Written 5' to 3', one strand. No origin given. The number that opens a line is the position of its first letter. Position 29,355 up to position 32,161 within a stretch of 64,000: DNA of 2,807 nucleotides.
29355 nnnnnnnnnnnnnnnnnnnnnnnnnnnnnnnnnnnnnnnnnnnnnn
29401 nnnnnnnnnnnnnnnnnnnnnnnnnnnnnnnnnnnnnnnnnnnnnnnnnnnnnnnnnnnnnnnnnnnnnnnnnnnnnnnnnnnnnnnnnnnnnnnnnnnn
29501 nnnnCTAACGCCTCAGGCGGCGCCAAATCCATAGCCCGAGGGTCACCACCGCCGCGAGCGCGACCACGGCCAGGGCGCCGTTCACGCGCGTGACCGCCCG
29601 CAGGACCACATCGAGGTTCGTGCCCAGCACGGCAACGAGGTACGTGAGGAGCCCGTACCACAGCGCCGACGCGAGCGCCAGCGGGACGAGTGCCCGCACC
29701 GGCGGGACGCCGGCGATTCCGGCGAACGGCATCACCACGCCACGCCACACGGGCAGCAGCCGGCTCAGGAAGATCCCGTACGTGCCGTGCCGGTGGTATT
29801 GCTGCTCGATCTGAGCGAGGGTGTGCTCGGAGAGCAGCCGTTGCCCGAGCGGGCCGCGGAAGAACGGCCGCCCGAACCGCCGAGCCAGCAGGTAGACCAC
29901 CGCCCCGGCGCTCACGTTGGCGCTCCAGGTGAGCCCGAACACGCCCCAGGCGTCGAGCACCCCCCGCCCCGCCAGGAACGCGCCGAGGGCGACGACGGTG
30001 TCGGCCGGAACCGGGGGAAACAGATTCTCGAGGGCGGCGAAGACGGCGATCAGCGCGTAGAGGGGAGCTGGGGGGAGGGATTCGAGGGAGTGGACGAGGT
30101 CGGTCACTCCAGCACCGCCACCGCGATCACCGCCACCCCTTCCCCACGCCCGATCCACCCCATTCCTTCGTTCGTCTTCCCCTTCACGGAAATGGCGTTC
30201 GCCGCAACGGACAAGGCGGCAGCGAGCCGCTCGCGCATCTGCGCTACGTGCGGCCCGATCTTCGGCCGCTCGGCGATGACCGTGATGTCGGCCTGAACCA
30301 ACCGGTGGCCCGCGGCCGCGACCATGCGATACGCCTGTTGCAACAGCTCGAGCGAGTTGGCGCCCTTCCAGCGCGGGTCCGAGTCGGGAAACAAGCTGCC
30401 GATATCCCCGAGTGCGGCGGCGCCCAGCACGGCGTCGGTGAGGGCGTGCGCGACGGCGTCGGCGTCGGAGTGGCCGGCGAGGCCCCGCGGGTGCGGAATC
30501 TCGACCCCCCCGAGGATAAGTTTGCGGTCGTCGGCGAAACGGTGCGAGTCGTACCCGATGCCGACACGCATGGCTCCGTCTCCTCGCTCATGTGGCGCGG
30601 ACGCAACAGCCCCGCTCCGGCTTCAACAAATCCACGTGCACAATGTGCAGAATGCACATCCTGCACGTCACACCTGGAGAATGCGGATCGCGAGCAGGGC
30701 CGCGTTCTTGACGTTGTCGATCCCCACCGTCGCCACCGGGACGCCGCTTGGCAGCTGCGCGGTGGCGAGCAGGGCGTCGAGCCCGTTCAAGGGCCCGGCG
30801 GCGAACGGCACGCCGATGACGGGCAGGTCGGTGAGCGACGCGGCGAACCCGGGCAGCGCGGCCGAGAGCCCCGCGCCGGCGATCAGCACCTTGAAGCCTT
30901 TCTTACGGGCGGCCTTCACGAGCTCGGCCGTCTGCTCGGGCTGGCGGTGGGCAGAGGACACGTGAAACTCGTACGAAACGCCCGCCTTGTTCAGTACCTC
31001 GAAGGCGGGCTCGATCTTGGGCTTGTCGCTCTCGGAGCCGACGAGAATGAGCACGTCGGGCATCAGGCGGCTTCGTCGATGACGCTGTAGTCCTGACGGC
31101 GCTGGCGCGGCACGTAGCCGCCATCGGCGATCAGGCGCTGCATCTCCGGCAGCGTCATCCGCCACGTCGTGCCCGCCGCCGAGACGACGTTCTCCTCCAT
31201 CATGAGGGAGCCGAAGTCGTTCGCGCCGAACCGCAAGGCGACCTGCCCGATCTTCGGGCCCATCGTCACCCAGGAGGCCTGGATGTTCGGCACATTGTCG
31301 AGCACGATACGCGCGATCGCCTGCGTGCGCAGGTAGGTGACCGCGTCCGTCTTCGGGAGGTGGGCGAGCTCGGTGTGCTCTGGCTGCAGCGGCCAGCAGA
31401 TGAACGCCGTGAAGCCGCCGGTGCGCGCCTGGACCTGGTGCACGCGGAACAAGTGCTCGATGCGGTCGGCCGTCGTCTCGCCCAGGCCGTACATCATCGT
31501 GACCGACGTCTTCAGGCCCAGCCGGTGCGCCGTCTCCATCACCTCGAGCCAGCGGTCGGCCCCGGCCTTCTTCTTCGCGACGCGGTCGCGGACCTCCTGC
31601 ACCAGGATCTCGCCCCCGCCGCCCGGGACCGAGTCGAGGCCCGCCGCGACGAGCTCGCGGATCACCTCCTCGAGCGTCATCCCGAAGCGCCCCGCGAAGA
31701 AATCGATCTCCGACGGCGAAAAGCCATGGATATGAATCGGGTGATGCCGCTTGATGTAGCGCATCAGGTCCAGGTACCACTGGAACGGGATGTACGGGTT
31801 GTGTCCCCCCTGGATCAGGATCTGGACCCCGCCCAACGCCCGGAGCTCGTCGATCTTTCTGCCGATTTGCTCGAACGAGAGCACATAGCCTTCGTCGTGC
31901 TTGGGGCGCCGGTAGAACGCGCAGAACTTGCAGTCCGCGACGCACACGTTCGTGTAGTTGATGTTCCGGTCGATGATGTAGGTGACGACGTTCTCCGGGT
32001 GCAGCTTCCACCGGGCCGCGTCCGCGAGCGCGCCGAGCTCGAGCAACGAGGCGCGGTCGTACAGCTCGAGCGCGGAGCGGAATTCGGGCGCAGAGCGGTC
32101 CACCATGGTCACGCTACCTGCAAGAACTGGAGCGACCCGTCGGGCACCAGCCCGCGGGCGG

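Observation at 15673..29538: Perfect 34-bp direct repeats bracket a 13.8-kb sugar-catabolism insertion at the 3' end of dedA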

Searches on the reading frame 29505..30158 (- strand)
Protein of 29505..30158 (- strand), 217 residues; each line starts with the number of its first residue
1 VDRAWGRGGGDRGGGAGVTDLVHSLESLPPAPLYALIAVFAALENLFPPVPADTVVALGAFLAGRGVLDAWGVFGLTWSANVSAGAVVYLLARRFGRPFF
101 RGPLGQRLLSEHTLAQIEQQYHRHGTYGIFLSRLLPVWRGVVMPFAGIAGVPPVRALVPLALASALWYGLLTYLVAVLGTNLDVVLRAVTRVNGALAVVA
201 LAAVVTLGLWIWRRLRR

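Call 10: search_protein_families(library=pfam, proteins=[window:29505-30158:-], max_evalue=0.01)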
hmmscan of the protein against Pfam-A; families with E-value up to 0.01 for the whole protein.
window:29505-30158:- (217 aa): 1 family
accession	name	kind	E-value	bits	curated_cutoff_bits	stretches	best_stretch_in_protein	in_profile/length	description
PF09335.16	VTT_dom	-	2.4e-15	57.5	33.9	1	50-176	1-122/123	VTT domain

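Call 11: find_related_loci(query=window:29505-30158:-, collection=genome_contigs, flank=10000)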
Query window:29505-30158:- (217 aa) in genome_contigs; peptide patterns used: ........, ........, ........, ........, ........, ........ (x = any residue, [..] = any of these).
235 stretches matched a pattern; 15 encode a relative of the query (tblastn E <= 1e-3); 15 distinct loci.
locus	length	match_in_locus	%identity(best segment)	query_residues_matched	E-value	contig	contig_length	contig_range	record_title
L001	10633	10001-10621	93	11-217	9e-106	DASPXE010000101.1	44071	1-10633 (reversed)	MAG TPA_asm: Gemmatimonadales bacterium isolate SMAG_U11559 k141_867968, whole genome shotgun sequence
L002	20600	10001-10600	85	18-217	7e-99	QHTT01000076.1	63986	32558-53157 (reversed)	MAG: Gemmatimonadetes bacterium isolate AG45 14_1009_05_20cm_scaffold_224_curated, whole genome shotgun sequence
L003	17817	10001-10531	85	17-193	2e-95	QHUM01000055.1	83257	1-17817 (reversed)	MAG: Gemmatimonadetes bacterium isolate AG28 14_1009_12_30cm_scaffold_227_curated, whole genome shotgun sequence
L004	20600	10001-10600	82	18-217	3e-88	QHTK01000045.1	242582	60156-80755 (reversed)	MAG: Gemmatimonadetes bacterium isolate AG8 14_1009_05_30cm_scaffold_101_curated, whole genome shotgun sequence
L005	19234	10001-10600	83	18-217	2e-86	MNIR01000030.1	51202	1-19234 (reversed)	MAG: Gemmatimonadetes bacterium 13_1_20CM_4_69_16 13_1_20cm_4_scaffold_65, whole genome shotgun sequence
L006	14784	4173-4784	69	14-217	1e-85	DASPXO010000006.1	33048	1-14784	MAG TPA_asm: Gemmatimonadales bacterium isolate SMAG_U11569 k141_406503, whole genome shotgun sequence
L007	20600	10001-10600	70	18-217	7e-78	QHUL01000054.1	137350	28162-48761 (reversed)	MAG: Gemmatimonadetes bacterium isolate AG29 14_1009_02_40cm_scaffold_108_curated, whole genome shotgun sequence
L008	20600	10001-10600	65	18-217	5e-74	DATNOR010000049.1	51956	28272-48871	MAG TPA_asm: Gemmatimonadales bacterium isolate SMAG_U11536 k141_270283, whole genome shotgun sequence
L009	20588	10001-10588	67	17-212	7e-74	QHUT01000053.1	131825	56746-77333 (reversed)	MAG: Gemmatimonadetes bacterium isolate AG21 14_0927_05_20cm_scaffold_11_curated, whole genome shotgun sequence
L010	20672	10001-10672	62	3-217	2e-69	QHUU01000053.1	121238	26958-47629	MAG: Gemmatimonadetes bacterium isolate AG20 14_0903_12_20cm_scaffold_6_curated, whole genome shotgun sequence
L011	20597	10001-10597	63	16-214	3e-69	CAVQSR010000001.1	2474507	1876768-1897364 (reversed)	MAG: uncultured Gemmatimonadales bacterium isolate MFD09964.bin.1.77 genome assembly, contig: contig_14889, whole genome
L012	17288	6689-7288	65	18-217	3e-67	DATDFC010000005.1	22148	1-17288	MAG TPA_asm: Gemmatimonadales bacterium isolate SMAG_U216 k141_966145, whole genome shotgun sequence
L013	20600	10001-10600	64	18-217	5e-74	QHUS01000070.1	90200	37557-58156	MAG: Gemmatimonadetes bacterium isolate AG22 14_1009_02_40cm_scaffold_829_curated, whole genome shotgun sequence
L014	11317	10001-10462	51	43-196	2e-42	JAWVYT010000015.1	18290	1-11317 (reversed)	MAG: Longimicrobiales bacterium isolate HN14.bin.10 k141_792407_length_18290_cov_28.6135, whole genome shotgun sequence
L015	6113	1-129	93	175-217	2e-9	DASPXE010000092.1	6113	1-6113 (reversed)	MAG TPA_asm: Gemmatimonadales bacterium isolate SMAG_U11559 k141_94997, whole genome shotgun sequence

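Call 20: search_protein_families(library=pfam, proteins=[L003:10629-13127:-, L003:13335-14270:-, L003:13615-14262:+, L009:10596-11795:-, L009:11561-13192:-, L009:11855-13246:+, L009:13189-13953:-, L009:13461-14801:-, L009:13365-14612:+], max_evalue=0.01)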
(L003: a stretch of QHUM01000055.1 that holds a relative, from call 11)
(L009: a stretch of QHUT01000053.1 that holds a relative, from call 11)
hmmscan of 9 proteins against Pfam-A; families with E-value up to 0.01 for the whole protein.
L003:10629-13127:- (832 aa): 3 families
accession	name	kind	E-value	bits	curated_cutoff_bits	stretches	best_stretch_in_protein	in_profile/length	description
PF20256.3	MoCoBD_2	-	6.5e-38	131.3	27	2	700-780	201-283/283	Molybdopterin cofactor-binding domain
PF02738.23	MoCoBD_1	-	6.2e-35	120.9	27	1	423-657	7-241/244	Molybdopterin cofactor-binding domain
PF01315.27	Ald_Xan_dh_C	-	0.0002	22.1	31.3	1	324-387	1-64/110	Aldehyde oxidase and xanthine dehydrogenase, a/b hammerhead domain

L003:13335-14270:- (311 aa): 4 families
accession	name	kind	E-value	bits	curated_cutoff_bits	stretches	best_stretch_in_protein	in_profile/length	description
PF12852.13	Cupin_6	-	9.5e-32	110.7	26.7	1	2-149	36-182/183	Cupin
PF00165.29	HTH_AraC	-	4.6e-06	27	26.6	1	174-214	1-41/42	Bacterial regulatory helix-turn-helix proteins, AraC family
PF12833.13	HTH_18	-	1.1e-05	26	33.6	1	190-231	4-45/80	Helix-turn-helix domain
PF07883.17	Cupin_2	-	0.005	17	27.2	0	3-40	21-57/70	Cupin domain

L003:13615-14262:+ (215 aa): 0 families

L009:10596-11795:- (399 aa): 1 family
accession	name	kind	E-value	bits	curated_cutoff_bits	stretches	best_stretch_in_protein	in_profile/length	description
PF10096.14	DUF2334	-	0.003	17.6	26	1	100-181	6-85/203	Uncharacterized protein conserved in bacteria (DUF2334)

L009:11561-13192:- (543 aa): 0 families

L009:11855-13246:+ (463 aa): 0 families

L009:13189-13953:- (254 aa): 1 family
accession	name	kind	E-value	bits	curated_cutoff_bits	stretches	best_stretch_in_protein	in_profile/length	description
PF00550.31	PP-binding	-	0.00081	20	20.8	1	184-249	2-66/67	Phosphopantetheine attachment site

L009:13461-14801:- (446 aa): 2 families
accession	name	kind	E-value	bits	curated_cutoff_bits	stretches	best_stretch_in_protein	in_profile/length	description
PF00583.31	Acetyltransf_1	-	6.1e-07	30.2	20.7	1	108-193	32-115/116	Acetyltransferase (GNAT) family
PF13508.13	Acetyltransf_7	-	0.0042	17.9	27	0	117-193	11-81/84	Acetyltransferase (GNAT) domain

L009:13365-14612:+ (415 aa): 0 families

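Call 21: search_protein_families(library=ncbifam, proteins=[window:29505-30158:-], max_evalue=0.00001)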
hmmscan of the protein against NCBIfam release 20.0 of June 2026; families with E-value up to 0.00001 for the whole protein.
window:29505-30158:- (217 aa): 3 families
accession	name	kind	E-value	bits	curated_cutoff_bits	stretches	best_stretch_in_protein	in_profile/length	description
NF052604.1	UndecprPTUtpABac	equivalog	1.4e-12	48.1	250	1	50-212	29-191/198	undecaprenyl phosphate transporter UptA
NF052605.1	UndecprPTUptAStph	equivalog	3.1e-08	33.8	300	1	34-205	14-189/197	undecaprenyl phosphate transporter UptA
NF008102.0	PRK10847.1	equivalog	6.9e-08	32.5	236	1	74-204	75-203/219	DedA family protein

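Call 25: search_protein_families(library=pfam, proteins=[L004:13670-15100:+, L004:13817-14839:-, L005:15130-15516:+, L005:15395-15859:+, L005:15167-15664:-, L005:16788-17456:+, L005:16201-17010:-], max_evalue=0.01)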
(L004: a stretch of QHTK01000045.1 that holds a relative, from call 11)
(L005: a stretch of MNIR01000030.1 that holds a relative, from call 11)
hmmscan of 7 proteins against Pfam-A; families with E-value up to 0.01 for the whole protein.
L004:13670-15100:+ (476 aa): 2 families
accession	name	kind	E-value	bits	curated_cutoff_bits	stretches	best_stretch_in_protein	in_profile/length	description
PF01569.27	PAP2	-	7.3e-14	52.1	27.2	1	345-449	8-122/130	PAP2 superfamily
PF22778.2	VCPO_2nd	-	0.0063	17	27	0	381-405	68-92/177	VCPO second helical-bundle domain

L004:13817-14839:- (340 aa): 0 families

L005:15130-15516:+ (128 aa): 3 families
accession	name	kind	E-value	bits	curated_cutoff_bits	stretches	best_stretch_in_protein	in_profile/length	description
PF00106.31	adh_short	-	4.3e-06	26.8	26.6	1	11-45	3-37/195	short chain dehydrogenase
PF01370.27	Epimerase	-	0.0029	17.5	20.9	1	12-61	2-51/240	NAD dependent epimerase/dehydratase family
PF13460.12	NAD_binding_10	-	0.0039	17.5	27.2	1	15-48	1-35/184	NAD(P)H-binding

L005:15395-15859:+ (154 aa): 0 families

L005:15167-15664:- (165 aa): 0 families

L005:16788-17456:+ (222 aa): 1 family
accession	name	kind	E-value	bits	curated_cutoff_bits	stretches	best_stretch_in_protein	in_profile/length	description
PF04993.18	TfoX_N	-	1.1e-26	93.2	30.1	1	115-205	2-90/91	TfoX N-terminal domain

L005:16201-17010:- (269 aa): 0 families

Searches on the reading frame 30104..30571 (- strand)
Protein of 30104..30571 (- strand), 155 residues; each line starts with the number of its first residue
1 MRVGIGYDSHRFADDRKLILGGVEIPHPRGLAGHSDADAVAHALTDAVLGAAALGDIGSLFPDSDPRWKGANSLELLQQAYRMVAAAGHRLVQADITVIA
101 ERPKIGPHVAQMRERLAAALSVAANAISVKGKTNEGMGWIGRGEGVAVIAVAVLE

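Call 9: search_protein_families(library=pfam, proteins=[window:30104-30571:-], max_evalue=0.01)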
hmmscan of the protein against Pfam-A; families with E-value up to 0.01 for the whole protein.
window:30104-30571:- (155 aa): 1 family
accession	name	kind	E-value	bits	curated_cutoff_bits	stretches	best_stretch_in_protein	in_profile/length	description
PF02542.21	YgbB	-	8.6e-65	218.2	26.7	1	1-154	1-154/155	YgbB family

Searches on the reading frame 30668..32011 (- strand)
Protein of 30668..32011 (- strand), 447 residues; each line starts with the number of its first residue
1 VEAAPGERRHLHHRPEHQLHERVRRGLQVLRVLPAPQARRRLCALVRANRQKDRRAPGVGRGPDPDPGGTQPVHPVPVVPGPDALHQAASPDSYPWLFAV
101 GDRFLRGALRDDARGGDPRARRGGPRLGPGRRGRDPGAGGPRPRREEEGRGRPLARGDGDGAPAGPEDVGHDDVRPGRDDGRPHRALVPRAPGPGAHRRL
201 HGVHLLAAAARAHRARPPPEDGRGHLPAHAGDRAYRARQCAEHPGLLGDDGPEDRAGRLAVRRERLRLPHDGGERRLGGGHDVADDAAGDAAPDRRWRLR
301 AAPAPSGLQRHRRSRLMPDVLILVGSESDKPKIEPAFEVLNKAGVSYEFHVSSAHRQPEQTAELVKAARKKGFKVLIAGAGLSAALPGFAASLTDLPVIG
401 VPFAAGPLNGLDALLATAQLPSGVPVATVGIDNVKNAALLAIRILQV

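Call 9: search_protein_families(library=pfam, proteins=[window:30668-32011:-], max_evalue=0.01)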
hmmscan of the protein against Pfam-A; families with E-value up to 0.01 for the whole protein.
window:30668-32011:- (447 aa): 2 families
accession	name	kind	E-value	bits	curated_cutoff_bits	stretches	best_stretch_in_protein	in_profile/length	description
PF00731.26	AIRC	-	1.7e-48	164.4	30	1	320-446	2-128/148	AIR carboxylase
PF13685.12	Fe-ADH_2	-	0.0083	16.6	28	0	318-405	20-108/149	Iron-containing alcohol dehydrogenase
